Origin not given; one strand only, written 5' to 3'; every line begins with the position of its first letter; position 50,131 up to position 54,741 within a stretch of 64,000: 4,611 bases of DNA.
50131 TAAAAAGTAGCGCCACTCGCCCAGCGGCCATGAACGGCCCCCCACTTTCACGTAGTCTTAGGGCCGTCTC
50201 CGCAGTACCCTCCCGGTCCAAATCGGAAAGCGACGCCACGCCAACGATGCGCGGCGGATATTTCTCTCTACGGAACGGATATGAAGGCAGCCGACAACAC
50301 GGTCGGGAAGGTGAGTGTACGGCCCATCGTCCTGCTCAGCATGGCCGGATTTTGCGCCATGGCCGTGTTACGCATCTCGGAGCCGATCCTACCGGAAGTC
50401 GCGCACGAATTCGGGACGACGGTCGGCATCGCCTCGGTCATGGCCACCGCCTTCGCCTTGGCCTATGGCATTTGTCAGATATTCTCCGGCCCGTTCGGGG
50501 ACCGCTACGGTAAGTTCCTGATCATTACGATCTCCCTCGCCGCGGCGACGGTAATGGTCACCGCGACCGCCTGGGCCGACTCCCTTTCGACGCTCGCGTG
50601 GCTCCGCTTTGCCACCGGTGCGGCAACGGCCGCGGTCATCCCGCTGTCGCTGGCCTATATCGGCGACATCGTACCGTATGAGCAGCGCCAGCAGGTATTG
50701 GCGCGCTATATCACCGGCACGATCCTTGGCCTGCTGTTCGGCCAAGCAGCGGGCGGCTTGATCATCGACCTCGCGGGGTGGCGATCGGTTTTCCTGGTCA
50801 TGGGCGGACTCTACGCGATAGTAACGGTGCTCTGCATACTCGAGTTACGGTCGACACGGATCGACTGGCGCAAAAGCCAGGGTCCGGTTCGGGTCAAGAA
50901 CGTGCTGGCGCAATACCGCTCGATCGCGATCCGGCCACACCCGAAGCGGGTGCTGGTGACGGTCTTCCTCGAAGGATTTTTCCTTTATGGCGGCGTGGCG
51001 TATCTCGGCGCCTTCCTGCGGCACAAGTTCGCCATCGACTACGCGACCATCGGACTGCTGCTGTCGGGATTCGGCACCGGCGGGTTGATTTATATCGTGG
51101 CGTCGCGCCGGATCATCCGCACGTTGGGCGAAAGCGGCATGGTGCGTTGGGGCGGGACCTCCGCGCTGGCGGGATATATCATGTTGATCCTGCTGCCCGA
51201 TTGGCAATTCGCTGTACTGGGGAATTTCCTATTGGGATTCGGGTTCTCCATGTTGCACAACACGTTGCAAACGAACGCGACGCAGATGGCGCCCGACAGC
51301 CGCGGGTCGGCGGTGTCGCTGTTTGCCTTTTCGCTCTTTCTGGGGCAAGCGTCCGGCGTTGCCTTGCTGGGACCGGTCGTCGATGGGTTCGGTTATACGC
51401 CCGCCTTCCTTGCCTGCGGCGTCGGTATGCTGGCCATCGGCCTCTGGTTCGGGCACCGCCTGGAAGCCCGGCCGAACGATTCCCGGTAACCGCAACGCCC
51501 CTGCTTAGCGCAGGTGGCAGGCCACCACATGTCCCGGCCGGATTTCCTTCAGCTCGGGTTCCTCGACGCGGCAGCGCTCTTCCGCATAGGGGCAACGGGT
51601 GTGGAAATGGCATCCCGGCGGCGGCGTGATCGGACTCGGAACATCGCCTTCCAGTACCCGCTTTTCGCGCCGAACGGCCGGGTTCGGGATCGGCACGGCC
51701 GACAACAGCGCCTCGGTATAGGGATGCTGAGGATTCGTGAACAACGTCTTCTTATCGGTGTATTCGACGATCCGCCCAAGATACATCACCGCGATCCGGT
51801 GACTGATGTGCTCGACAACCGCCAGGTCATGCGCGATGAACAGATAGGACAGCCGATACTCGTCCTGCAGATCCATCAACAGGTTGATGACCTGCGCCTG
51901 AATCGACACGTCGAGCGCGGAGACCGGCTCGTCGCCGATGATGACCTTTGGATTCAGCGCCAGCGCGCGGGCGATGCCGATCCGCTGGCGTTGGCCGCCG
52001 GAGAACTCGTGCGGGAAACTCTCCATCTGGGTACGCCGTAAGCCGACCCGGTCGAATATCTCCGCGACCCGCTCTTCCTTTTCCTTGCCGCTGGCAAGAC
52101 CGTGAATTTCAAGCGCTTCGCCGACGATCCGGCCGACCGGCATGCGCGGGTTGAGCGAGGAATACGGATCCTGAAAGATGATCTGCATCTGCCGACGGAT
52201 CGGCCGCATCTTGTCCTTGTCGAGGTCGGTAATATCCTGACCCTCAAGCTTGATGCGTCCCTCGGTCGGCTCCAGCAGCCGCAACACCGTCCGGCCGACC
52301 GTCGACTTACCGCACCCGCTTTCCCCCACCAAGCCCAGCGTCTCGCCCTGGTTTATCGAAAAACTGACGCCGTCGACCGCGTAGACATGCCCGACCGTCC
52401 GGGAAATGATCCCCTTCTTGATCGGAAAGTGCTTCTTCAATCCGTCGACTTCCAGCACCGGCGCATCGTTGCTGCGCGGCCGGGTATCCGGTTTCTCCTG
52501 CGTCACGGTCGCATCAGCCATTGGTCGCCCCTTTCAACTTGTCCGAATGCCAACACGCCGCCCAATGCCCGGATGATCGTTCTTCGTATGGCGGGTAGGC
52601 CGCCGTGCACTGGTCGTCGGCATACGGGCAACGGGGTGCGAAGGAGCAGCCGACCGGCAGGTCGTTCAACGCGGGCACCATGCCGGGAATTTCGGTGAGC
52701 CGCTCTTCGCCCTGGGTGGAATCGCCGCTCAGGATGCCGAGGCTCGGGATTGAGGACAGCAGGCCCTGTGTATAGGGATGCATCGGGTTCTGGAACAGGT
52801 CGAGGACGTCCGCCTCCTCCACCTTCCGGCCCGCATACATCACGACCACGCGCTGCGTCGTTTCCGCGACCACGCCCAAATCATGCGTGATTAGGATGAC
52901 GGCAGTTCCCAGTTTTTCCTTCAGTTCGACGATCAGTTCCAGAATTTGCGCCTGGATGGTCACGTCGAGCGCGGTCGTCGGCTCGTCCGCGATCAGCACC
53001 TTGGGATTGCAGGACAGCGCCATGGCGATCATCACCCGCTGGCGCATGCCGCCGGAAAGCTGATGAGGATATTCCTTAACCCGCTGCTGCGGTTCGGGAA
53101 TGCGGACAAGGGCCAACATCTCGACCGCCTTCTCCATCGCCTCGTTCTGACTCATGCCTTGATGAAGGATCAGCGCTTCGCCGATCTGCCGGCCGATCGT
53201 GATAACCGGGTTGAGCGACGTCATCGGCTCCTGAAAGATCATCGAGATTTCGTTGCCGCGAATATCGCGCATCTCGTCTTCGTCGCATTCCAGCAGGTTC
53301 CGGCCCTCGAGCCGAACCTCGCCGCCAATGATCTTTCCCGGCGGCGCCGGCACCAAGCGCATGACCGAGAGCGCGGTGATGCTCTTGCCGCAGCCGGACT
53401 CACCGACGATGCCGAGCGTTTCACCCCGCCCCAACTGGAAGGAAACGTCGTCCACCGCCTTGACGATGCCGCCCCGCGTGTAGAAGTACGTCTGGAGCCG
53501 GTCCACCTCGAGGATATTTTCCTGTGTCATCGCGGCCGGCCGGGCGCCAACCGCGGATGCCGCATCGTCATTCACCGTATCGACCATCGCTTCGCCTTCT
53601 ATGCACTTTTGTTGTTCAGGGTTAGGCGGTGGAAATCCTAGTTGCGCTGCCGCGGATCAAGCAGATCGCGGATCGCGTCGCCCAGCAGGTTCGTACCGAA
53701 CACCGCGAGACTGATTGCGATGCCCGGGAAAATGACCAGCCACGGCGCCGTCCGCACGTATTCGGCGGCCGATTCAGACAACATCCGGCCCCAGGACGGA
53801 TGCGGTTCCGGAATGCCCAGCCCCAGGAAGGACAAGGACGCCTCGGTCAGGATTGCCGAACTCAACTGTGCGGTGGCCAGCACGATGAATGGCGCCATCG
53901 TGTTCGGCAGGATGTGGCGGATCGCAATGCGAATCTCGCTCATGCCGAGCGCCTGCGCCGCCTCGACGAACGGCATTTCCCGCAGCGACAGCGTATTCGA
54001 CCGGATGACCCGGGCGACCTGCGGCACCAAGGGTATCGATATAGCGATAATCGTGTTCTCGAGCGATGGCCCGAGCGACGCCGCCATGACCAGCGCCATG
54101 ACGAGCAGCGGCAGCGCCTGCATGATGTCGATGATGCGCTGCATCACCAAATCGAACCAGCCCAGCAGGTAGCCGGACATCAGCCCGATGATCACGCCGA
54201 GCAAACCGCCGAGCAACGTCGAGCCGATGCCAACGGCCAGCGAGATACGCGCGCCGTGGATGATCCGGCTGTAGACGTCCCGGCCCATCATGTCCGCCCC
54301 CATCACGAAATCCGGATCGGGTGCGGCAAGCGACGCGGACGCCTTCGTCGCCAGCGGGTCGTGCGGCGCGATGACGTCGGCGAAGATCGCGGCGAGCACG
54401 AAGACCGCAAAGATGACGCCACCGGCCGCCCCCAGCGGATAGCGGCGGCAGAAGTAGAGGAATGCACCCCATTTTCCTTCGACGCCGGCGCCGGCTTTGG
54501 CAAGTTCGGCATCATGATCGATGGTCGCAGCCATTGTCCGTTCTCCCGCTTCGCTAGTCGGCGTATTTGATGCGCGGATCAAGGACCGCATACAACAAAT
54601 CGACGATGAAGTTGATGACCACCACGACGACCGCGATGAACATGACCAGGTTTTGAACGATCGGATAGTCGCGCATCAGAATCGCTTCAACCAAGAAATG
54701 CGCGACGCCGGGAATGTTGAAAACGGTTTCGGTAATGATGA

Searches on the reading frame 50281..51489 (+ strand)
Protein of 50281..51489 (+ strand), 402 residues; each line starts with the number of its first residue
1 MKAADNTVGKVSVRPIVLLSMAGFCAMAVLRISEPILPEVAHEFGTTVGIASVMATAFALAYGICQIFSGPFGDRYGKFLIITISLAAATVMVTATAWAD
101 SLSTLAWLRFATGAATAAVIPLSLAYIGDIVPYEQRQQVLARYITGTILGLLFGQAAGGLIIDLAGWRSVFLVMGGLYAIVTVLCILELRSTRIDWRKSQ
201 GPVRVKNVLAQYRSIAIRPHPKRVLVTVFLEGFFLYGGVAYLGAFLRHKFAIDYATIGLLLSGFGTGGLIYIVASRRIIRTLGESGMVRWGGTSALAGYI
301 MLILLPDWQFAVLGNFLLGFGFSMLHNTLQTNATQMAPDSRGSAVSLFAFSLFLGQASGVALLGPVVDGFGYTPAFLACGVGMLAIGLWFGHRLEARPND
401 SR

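Call 63: search_protein_families(library=pfam, proteins=[window:50281-51489:+], max_evalue=0.001)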
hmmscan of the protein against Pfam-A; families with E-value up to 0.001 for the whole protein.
window:50281-51489:+ (402 aa): 4 families
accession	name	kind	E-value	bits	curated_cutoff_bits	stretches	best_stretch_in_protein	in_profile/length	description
PF07690.21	MFS_1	-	8.8e-57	193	33.4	2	19-359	1-346/347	Major Facilitator Superfamily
PF05977.19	MFS_3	-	4.6e-10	39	27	1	67-397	63-396/524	Transmembrane secretion effector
PF13347.12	MFS_2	-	8.7e-06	25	27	1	142-373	139-388/427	MFS/sugar transport protein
PF00083.30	Sugar_tr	-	0.00045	19.6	22.3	0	52-186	49-185/452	Sugar (and other) transporter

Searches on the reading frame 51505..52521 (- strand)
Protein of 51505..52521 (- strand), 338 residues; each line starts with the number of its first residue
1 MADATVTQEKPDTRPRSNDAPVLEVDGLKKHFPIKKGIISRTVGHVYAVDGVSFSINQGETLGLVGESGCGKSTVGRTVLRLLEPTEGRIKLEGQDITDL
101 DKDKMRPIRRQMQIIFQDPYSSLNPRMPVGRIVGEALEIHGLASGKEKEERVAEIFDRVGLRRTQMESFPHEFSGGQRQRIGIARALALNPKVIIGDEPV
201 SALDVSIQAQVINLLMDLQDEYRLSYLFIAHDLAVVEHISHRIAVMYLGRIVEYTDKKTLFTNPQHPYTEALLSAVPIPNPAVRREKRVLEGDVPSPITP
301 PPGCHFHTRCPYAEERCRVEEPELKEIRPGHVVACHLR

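Call 63: search_protein_families(library=pfam, proteins=[window:51505-52521:-], max_evalue=0.001)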
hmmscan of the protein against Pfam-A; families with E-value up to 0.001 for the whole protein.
window:51505-52521:- (338 aa): 2 families
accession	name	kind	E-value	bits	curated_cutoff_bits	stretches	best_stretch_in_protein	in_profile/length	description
PF00005.33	ABC_tran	-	5.4e-35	121.4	25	1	50-200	2-136/137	ABC transporter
PF08352.17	oligo_HPY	-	4.9e-20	72.1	27.1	1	252-317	1-65/65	Oligopeptide/dipeptide transporter, C-terminal region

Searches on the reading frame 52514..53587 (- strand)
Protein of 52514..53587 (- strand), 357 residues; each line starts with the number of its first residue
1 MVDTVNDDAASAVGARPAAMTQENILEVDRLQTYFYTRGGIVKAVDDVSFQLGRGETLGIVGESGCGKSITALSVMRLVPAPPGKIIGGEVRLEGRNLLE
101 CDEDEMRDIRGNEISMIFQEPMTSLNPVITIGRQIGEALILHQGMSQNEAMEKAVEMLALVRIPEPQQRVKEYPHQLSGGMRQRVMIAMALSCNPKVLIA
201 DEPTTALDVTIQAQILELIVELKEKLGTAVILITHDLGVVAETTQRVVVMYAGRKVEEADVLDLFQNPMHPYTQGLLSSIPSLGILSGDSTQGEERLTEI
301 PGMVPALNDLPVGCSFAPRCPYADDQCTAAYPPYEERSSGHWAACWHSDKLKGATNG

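Call 63: search_protein_families(library=pfam, proteins=[window:52514-53587:-], max_evalue=0.001)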
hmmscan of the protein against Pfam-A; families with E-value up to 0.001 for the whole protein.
window:52514-53587:- (357 aa): 4 families
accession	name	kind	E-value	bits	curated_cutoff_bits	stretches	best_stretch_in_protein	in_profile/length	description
PF00005.33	ABC_tran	-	4.6e-30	105.4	25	1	46-205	2-137/137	ABC transporter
PF08352.17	oligo_HPY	-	3e-19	69.6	27.1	1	256-327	1-65/65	Oligopeptide/dipeptide transporter, C-terminal region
PF13304.12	AAA_21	-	6.4e-08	33.5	27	1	167-240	228-303/304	AAA domain, putative AbiEii toxin, Type IV TA system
PF02463.25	SMC_N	-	0.00065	19.6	40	0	60-251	29-213/220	RecF/RecN/SMC N terminal domain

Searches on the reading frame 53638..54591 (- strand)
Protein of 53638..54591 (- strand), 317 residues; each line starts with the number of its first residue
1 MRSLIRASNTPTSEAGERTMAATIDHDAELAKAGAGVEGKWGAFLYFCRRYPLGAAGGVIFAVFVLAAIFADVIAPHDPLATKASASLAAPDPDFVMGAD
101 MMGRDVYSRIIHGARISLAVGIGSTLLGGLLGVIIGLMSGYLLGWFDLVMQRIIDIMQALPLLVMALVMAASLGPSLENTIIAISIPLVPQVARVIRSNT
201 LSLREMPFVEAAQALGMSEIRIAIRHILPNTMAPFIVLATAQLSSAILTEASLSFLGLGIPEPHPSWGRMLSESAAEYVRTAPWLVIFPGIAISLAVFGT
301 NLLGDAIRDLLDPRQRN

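Call 63: search_protein_families(library=pfam, proteins=[window:53638-54591:-], max_evalue=0.001)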
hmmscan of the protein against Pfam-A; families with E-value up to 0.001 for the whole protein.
window:53638-54591:- (317 aa): 2 families
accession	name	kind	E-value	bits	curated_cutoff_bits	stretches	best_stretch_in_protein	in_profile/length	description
PF00528.27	BPD_transp_1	-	2e-32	112.8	26.4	1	132-316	1-183/184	Binding-protein-dependent transport system inner membrane component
PF12911.12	OppC_N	-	5.2e-07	29.9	23.9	1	48-91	10-53/53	N-terminal TM domain of oligopeptide transport permease C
